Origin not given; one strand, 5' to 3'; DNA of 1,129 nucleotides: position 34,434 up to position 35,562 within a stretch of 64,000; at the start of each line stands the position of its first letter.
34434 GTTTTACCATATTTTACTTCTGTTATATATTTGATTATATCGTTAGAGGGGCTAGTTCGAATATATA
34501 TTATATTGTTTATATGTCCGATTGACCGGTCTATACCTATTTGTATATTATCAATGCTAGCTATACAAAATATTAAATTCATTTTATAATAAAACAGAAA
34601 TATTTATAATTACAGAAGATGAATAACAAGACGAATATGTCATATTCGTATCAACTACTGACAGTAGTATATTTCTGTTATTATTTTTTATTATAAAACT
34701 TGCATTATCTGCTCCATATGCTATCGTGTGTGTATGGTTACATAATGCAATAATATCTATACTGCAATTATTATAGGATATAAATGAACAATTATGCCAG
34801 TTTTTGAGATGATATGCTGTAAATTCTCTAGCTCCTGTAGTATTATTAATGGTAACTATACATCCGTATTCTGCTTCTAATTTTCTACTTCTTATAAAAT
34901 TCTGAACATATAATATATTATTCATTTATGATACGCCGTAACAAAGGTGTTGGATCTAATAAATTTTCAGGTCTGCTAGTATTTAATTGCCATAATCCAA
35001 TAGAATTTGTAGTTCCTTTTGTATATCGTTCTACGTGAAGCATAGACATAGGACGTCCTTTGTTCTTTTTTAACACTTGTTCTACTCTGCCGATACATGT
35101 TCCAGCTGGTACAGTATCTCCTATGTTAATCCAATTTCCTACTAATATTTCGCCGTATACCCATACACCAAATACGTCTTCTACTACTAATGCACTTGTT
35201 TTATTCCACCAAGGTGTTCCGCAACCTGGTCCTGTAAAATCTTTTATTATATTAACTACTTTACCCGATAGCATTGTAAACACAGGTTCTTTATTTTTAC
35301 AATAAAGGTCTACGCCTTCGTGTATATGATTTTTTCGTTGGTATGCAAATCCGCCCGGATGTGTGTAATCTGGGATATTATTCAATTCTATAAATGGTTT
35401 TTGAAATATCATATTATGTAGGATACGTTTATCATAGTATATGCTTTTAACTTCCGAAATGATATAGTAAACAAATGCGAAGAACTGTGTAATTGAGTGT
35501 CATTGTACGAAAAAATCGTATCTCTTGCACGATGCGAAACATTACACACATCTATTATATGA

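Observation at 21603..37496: Tandem array of about 16 kb holding more than 40 divergent small paralogs built from an internally duplicated 'hhLhLQxNT' unit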

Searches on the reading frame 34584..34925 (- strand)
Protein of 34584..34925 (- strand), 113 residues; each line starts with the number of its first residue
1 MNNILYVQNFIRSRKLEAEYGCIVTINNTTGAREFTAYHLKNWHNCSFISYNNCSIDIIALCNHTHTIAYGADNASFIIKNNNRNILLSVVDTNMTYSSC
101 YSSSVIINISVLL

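Call 58: predict_structure(alignment_id=A2)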
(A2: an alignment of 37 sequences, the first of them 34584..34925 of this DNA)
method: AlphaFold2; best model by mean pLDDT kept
length: 113 residues; sequences in the alignment: 37
mean_pLDDT: 48.3   pTM: 0.31
mean pLDDT of the five models: 48.3, 45.9, 44.7, 42.7, 42.3
residues with pLDDT >= 90: 0; 70-90: 1; 50-70: 51; < 50: 61
segments of 3 or more residues with pLDDT < 50: 1-7, 9-11, 13-22, 38-55, 92-106, 110-113
pLDDT, mean of each block of 10 residues (from residue 1): 46 41 55 52 36 46 62 58 55 41 44 31
secondary structure, 60 per line:
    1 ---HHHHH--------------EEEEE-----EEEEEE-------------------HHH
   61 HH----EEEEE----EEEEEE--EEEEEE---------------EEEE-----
elements in order: H4-8 E23-27 E33-38 H58-62 E67-71 E76-81 E84-89 E105-108

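Call 82: search_protein_families(library=pfam, max_evalue=0.01, alignment_id=A2)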
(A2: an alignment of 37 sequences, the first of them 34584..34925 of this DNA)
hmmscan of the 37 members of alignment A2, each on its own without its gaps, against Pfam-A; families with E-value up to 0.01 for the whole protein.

A. member 1, window:34584-34925:- (113 aa): 0 families

B. families by the number of members that match (of 37 scanned): 1 family
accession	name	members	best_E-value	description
PF04322.17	DUF473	1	0.0025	Protein of unknown function (DUF473)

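Call 83: search_protein_families(library=phrogs, max_evalue=0.01, alignment_id=A2)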
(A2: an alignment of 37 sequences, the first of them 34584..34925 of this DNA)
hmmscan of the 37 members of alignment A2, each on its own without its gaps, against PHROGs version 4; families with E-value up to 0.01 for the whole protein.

A. member 1, window:34584-34925:- (113 aa): 0 families

B. families by the number of members that match (of 37 scanned): 1 family
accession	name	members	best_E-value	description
phrog_18877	-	1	0.0033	-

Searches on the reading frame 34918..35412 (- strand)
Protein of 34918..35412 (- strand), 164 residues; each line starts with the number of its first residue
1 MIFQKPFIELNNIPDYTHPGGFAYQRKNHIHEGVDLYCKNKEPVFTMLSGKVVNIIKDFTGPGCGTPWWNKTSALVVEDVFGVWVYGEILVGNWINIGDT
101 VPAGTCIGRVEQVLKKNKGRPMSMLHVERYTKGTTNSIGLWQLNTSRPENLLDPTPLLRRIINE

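Call 59: search_protein_families(library=pfam, max_evalue=0.01, proteins=[window:34918-35412:-])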
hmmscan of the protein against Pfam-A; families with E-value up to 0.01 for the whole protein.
window:34918-35412:- (164 aa): 1 family
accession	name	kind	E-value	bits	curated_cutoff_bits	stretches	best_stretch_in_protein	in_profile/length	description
PF01551.29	Peptidase_M23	-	5.2e-05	23.8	28.7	1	30-133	2-91/96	Peptidase family M23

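Call 74: find_related_loci(query=window:34918-35412:-, collection=viral_contigs, flank=10000)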
Query window:34918-35412:- (164 aa) in viral_contigs; peptide patterns used: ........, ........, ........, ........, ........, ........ (x = any residue, [..] = any of these).
5 stretches matched a pattern, but none encodes a relative of the query by tblastn (E <= 1e-3).
